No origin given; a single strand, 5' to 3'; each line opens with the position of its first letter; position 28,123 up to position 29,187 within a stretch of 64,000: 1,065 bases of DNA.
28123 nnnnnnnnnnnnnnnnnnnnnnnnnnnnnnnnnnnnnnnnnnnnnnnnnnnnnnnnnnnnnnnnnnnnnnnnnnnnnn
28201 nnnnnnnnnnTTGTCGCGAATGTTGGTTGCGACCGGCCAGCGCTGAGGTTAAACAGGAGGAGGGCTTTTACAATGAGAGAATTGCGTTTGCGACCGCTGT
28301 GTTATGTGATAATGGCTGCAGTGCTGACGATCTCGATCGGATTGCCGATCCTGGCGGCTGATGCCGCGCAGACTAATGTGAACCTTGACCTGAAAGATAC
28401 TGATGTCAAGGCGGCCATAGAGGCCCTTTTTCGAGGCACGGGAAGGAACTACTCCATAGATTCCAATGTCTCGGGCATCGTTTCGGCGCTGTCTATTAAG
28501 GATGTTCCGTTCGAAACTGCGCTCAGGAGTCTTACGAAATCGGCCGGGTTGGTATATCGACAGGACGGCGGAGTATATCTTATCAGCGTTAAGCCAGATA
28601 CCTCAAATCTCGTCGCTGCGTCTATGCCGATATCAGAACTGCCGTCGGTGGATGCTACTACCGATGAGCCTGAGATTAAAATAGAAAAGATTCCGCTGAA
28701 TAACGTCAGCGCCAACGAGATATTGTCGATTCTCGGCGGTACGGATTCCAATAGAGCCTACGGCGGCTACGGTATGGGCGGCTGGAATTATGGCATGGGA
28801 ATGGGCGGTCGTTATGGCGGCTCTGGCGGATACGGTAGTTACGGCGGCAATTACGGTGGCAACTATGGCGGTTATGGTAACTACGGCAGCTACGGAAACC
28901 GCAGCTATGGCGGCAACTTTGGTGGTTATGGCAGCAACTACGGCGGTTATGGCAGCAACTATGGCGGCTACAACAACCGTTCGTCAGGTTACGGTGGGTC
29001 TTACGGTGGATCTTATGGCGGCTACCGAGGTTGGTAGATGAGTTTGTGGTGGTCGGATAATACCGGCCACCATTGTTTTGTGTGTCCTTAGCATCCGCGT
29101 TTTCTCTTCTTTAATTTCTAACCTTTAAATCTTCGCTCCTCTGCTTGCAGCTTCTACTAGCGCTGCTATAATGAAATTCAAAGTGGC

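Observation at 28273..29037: Secreted secretin-N-like domain protein with a prion-like Gly/Tyr-rich tail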

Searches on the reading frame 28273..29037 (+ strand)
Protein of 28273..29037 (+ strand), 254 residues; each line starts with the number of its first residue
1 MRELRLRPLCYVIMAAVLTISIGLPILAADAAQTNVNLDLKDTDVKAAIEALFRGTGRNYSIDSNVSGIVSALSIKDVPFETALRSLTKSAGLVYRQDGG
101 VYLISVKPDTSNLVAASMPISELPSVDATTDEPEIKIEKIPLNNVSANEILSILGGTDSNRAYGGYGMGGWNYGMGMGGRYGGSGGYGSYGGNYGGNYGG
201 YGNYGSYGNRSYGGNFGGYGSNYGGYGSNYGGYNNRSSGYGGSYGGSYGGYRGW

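Call 3: search_protein_families(library=pfam, proteins=[window:28273-29037:+], max_evalue=10)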
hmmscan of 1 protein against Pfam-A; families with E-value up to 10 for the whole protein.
window:28273-29037:+ (254 aa): 3 families
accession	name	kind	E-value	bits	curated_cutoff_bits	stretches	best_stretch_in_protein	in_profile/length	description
PF07660.19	STN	-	1.4e-11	44.4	28.4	2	72-106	17-51/52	Secretin and TonB N terminus short domain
PF21305.2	type_II_gspD_N0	-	0.0019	18.4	27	1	38-87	1-50/71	GspD-like, N0 domain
PF05687.18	BES1_N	-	0.24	12.2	25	1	84-129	50-95/149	BES1/BZR1 plant transcription factor, N-terminal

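Call 4: search_protein_families(library=ncbifam, proteins=[window:28273-29037:+], max_evalue=10)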
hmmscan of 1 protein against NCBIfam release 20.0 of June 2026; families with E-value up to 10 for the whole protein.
window:28273-29037:+ (254 aa): 5 families
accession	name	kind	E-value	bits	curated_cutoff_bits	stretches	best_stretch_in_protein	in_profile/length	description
TIGR02515.1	IV_pilus_PilQ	subfamily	2.4e-09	36.7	284.35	1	35-160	3-122/428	type IV pilus secretin PilQ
NF007851.2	PRK10560.1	exception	3.3e-09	36.1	598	1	21-104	9-91/412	DNA uptake porin HofQ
TIGR02517.1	type_II_gspD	equivalog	1e-05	24.3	351.35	1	38-154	1-116/600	type II secretion system secretin GspD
NF010083.0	PRK13568.1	equivalog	0.0014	17.5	554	1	24-107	16-98/419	DNA uptake porin HofQ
NF042912.1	Amuc_1098_fam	equivalog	0.019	13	750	1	28-117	290-367/805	Amuc_1098 family type IV pilus outer membrane protein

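Call 12: find_related_loci(query=A1, collection=genome_contigs, flank=10000)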
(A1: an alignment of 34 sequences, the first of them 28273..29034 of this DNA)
Query A1 (254 aa) in genome_contigs; peptide patterns used: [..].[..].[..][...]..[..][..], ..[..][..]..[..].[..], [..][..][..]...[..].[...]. (x = any residue, [..] = any of these).
160 stretches matched a pattern; 43 encode a relative of the query (tblastn E <= 1e-3); 42 distinct loci.
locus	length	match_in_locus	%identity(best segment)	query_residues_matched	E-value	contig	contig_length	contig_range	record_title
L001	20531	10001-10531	93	1-177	2e-107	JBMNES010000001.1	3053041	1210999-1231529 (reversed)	MAG: Armatimonadota bacterium isolate SBF912LR0HQ0044 contig_28947, whole genome shotgun sequence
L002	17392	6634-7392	64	1-254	3e-89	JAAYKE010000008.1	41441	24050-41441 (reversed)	MAG: Armatimonadota bacterium isolate AS10tlH2TH_383 16059_AS10, whole genome shotgun sequence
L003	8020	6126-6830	70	1-237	2e-88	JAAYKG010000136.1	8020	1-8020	MAG: Armatimonadota bacterium isolate AS10tlH2TH_387 147381_AS10, whole genome shotgun sequence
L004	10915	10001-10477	60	1-156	5e-57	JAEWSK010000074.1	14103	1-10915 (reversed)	MAG: Armatimonadota bacterium isolate OH_SDB_104 k127_1217481, whole genome shotgun sequence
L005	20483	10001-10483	55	1-156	8e-49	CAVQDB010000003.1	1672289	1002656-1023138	MAG: uncultured Armatimonadetes bacterium isolate MFD02416.bin.3.344 genome assembly, contig: contig_52848, whole genome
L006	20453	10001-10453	55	32-190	3e-42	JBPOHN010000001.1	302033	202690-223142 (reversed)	MAG: Armatimonadota bacterium isolate MAG_188 c_000000311783, whole genome shotgun sequence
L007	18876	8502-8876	58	32-156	2e-41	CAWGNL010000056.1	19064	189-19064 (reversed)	MAG: uncultured bacterium isolate MFD01112.bin.2.36 genome assembly, contig: contig_16535, whole genome shotgun sequence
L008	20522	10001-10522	47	6-161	5e-37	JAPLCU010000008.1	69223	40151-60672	MAG: Armatimonadota bacterium isolate LacPavin_0920_SED3_MAG_51_14 LacPavin_0920_SED3_scaffold_2589819, whole genome sho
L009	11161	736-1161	48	13-153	6e-37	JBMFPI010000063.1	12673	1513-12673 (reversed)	MAG: Armatimonadota bacterium isolate KM4338-59 NODE_63_length_12673_cov_2.964989, whole genome shotgun sequence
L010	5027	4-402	54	35-157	2e-36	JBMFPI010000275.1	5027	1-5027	MAG: Armatimonadota bacterium isolate KM4338-59 NODE_275_length_5027_cov_3.598182, whole genome shotgun sequence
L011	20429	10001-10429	47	9-156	2e-35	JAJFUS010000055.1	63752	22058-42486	MAG: bacterium isolate bin.50 k141_1176933, whole genome shotgun sequence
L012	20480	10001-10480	46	10-166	3e-35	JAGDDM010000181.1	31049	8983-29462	MAG: Abditibacteriota bacterium isolate RGIG10368 Yak_Rumen.Co__c4240250, whole genome shotgun sequence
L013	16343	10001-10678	39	2-254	3e-34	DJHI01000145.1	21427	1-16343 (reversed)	MAG TPA_asm: Armatimonadetes bacterium UBA5829 UBA5829_contig_2133, whole genome shotgun sequence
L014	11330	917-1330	48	10-149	1e-33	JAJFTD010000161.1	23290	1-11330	MAG: bacterium isolate bin.10 k141_2292324, whole genome shotgun sequence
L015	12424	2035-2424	54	29-154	2e-33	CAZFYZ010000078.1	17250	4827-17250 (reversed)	MAG TPA_asm: uncultured bacterium isolate SRP294416_co1_116 genome assembly, contig: NODE_6658_length_17250_cov_4.493283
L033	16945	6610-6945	33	33-150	9e-9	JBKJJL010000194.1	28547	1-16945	MAG: Fimbriimonadaceae bacterium isolate ant_bin.201 S1Ck117_6200554_flag_0_multi_33.6555_len_28547, whole genome shotgu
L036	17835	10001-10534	29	13-181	6e-8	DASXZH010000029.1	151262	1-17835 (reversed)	MAG TPA_asm: Fimbriimonadaceae bacterium isolate SMAG_U4846 k141_2270871, whole genome shotgun sequence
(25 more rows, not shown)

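Call 20: search_protein_families(library=pfam, proteins=[L036:15-5981:+, L036:6140-7546:+, L036:7550-8356:+, L036:8353-9210:+, L036:9213-9917:+, L036:9980-10675:+, L036:10707-12380:+, L036:12440-12952:+, L036:12949-13974:+, L036:14183-15985:+], max_evalue=0.01)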
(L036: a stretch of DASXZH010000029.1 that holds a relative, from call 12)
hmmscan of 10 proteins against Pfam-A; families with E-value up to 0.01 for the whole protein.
L036:15-5981:+ (1988 aa): 0 families

L036:6140-7546:+ (468 aa): 4 families
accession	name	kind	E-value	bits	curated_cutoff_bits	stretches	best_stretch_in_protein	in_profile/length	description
PF11104.14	PilM_2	-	1.7e-47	162.4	27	2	10-242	1-236/340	Type IV pilus assembly protein PilM;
PF14450.12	FtsA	-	4.3e-12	46.9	31.8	1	189-459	1-126/127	Cell division protein FtsA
PF06723.19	MreB_Mbl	-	0.00068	19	27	0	182-227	141-186/327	MreB/Mbl protein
PF01869.26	BcrAD_BadFG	-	0.0015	18.5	31.5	0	376-423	196-244/271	BadF/BadG/BcrA/BcrD ATPase family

L036:7550-8356:+ (268 aa): 0 families

L036:8353-9210:+ (285 aa): 0 families

L036:9213-9917:+ (234 aa): 0 families

L036:9980-10675:+ (231 aa): 1 family
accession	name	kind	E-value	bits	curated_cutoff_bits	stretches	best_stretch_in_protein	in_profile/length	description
PF07660.19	STN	-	1.9e-07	31.2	28.4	1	69-112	7-52/52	Secretin and TonB N terminus short domain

L036:10707-12380:+ (557 aa): 2 families
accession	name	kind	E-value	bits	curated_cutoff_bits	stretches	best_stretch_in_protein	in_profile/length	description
PF00263.26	Secretin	-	3.6e-33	115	27.5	1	388-548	8-168/169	Bacterial type II and III secretion system protein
PF03958.22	Secretin_N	-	4.7e-05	24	28.2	1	280-321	28-69/69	Bacterial type II/III secretion system short domain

L036:12440-12952:+ (170 aa): 3 families
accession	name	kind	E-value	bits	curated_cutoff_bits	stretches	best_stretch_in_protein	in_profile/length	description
PF01202.28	SKI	-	1.1e-39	136.5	22.1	1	11-164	1-156/159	Shikimate kinase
PF13671.12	AAA_33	-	8.7e-06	26.5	27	1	5-43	2-40/143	AAA domain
PF13238.12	AAA_18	-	0.00015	22.7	29.4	1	6-119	2-116/128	AAA domain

L036:12949-13974:+ (341 aa): 4 families
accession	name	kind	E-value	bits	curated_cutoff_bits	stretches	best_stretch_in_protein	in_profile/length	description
PF01761.26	DHQ_synthase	-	2.1e-45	153.5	24.2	1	50-162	2-114/115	3-dehydroquinate synthase N-terminal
PF24621.2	DHQS_C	-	6.5e-43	146.6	27.6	1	164-306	1-143/144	3-dehydroquinate synthase C-terminal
PF13685.12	Fe-ADH_2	-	6.7e-05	23.4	28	1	30-114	24-108/149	Iron-containing alcohol dehydrogenase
PF00465.25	Fe-ADH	-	0.00066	19.8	31.3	1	47-113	49-130/168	Iron-containing alcohol dehydrogenase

L036:14183-15985:+ (600 aa): 3 families
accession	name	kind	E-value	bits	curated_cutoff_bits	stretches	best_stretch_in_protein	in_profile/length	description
PF00069.31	Pkinase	-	6.4e-23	81.9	31.7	1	26-256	17-252/263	Protein kinase domain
PF03793.24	PASTA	-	1.7e-22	79.6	23.2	2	429-492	1-63/64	PASTA domain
PF07714.23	PK_Tyr_Ser-Thr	-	2e-20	73.6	23.1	1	31-255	26-248/258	Protein tyrosine and serine/threonine kinase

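Call 22: predict_structure(alignment_id=A1)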
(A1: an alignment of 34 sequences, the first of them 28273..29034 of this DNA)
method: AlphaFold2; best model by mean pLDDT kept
length: 254 residues; sequences in the alignment: 34
mean_pLDDT: 57.0   pTM: 0.36
mean pLDDT of the five models: 57.0, 56.3, 55.1, 54.3, 52.7
residues with pLDDT >= 90: 55; 70-90: 22; 50-70: 49; < 50: 128
segments of 3 or more residues with pLDDT < 50: 1-3, 23-32, 115-131, 157-254
pLDDT, mean of each block of 10 residues (from residue 1): 55 59 44 72 94 91 94 88 93 93 88 49 41 58 64 54 36 32 31 31 30 34 33 32 37 40
secondary structure, 60 per line:
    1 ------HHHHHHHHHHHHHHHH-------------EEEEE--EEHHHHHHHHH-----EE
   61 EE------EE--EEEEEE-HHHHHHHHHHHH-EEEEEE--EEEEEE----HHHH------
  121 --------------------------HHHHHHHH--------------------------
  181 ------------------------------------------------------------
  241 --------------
elements in order: H7-22 E36-40 H45-53 E59-62 E73-78 H80-91 E93-98 E101-106 H111-114 H147-154

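Call 30: fold_search(model_id=the predicted structure, library=pdb)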
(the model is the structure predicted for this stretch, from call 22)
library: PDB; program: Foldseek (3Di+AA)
matches with E <= 10: 405; with E <= 0.001: 8
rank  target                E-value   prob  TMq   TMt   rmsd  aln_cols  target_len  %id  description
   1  4ar0_MODEL_1_A        2.8e-07  1.00  0.27  0.51  11.5       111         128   22  N0 domain of Neisseria meningitidis Pilus assembly protein PilQ (released 2012-10-17)
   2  7pmp_MODEL_1_A        6.2e-06  1.00  0.26  0.55  12.1       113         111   20  Solution structure of Legionella pneumophila LspD (released 2022-09-14)
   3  4av2_A                9.6e-05  1.00  0.30  0.28   4.3        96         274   25  Single particle electron microscopy of PilQ dodecameric complexes from Neisseria meningitidis. (released 2012-10-17)
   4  4jtm_A                2.0e-04  1.00  0.26  0.71   2.7        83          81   20  Structure of the N0 domain of the type II secretin from enterotoxigenic Escherichia coli (released 2013-07-03)
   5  4ec5_B                4.9e-04  1.00  0.25  0.30   2.3        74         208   22  Crystal structure of the S210C (dimer) mutant from the N-terminal domain of the secretin XcpQ from Pseudomonas aerugin (released 2012-12-05)
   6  5ngi_B                5.2e-04  1.00  0.25  0.29   4.0        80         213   24  Structure of XcpQN012 (released 2018-01-24)
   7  4m0h_A                8.2e-04  1.00  0.26  0.31   2.4        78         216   17  Crystal structure of a putative anti-sigma factor (BDI_1681) from Parabacteroides distasonis ATCC 8503 at 2.50 A resol (released 2013-10-16)
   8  4e9j_B                9.9e-04  1.00  0.25  0.30   3.7        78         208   24  Crystal structure of the N-terminal domain of the secretin XcpQ from Pseudomonas aeruginosa (released 2012-12-05)
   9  4ec5_A                1.6e-03  1.00  0.22  0.25   6.1        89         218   21  Crystal structure of the S210C (dimer) mutant from the N-terminal domain of the secretin XcpQ from Pseudomonas aerugin (released 2012-12-05)
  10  3gr5                  1.9e-03  1.00  0.26  0.41   2.4        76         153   20  Periplasmic domain of the outer membrane secretin EscC from enteropathogenic E.coli (EPEC) (released 2009-05-19)
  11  4e9j_A                2.0e-03  1.00  0.24  0.28   5.6        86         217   24  Crystal structure of the N-terminal domain of the secretin XcpQ from Pseudomonas aeruginosa (released 2012-12-05)
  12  7aef_q                2.2e-03  1.00  0.25  0.12   3.0        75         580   16  Cryo-EM structure of an extracellular contractile injection system in marine bacterium Algoriphagus machipongonensis,  (released 2022-02-23)
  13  2a02_MODEL_1_A        2.3e-03  1.00  0.25  0.67   2.7        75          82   23  Solution NMR Structure of the Periplasmic Signaling Domain of the Outer Membrane Iron Transporter PupA from Ps (released 2006-09-26)
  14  4m0n                  2.6e-03  1.00  0.26  0.31   2.5        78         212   17  Crystal structure of a putative anti-sigma factor (BDI_1681) from Parabacteroides distasonis ATCC 8503 at 1.65 A resolut (released 2013-10-16)
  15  5ngi_A                2.6e-03  1.00  0.24  0.29   3.7        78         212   23  Structure of XcpQN012 (released 2018-01-24)
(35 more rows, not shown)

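Call 36: find_encoding_contigs(protein=window:28273-29037:+, flank=10000, max_places=3)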
Protein window:28273-29037:+ (254 aa): 16 contigs read that carry it; 3 places shown.
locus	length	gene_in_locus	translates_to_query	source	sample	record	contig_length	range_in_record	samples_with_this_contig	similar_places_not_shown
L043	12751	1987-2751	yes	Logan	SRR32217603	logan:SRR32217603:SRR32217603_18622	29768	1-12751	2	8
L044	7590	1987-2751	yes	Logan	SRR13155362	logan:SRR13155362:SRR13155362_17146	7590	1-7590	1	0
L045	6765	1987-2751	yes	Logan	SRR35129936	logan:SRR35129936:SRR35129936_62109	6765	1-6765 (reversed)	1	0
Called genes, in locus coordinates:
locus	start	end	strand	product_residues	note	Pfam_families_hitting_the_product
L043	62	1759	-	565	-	PF22680:Glyco_hydro_123_N_2, PF13320:GH123_cat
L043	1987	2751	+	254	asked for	PF07660:STN (weak)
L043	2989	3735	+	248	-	PF12385:Peptidase_C70 (weak), PF03412:Peptidase_C39 (weak), PF13529:Peptidase_C39_2, PF14853:Fis1_TPR_C (faint)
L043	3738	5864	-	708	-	PF04932:Wzy_C, PF24575:TPR_Slam (faint)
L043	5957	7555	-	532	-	PF16241:DUF4900 (weak)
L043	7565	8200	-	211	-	-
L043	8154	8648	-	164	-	-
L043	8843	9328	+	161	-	PF02559:CarD_TRCF_RID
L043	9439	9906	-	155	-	PF03449:GreA_GreB_N, PF01272:GreA_GreB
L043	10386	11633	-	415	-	PF01408:GFO_IDH_MocA, PF02894:GFO_IDH_MocA_C, PF22725:GFO_IDH_MocA_C3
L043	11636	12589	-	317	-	PF12728:HTH_17, PF13411:MerR_1 (weak)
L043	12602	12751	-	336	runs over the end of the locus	PF02547:Queuosine_synth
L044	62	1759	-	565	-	PF22680:Glyco_hydro_123_N_2, PF13320:GH123_cat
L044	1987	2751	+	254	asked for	PF07660:STN (weak)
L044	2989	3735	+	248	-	PF12385:Peptidase_C70 (weak), PF03412:Peptidase_C39 (weak), PF13529:Peptidase_C39_2, PF14853:Fis1_TPR_C (faint)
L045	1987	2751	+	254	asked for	PF07660:STN (weak)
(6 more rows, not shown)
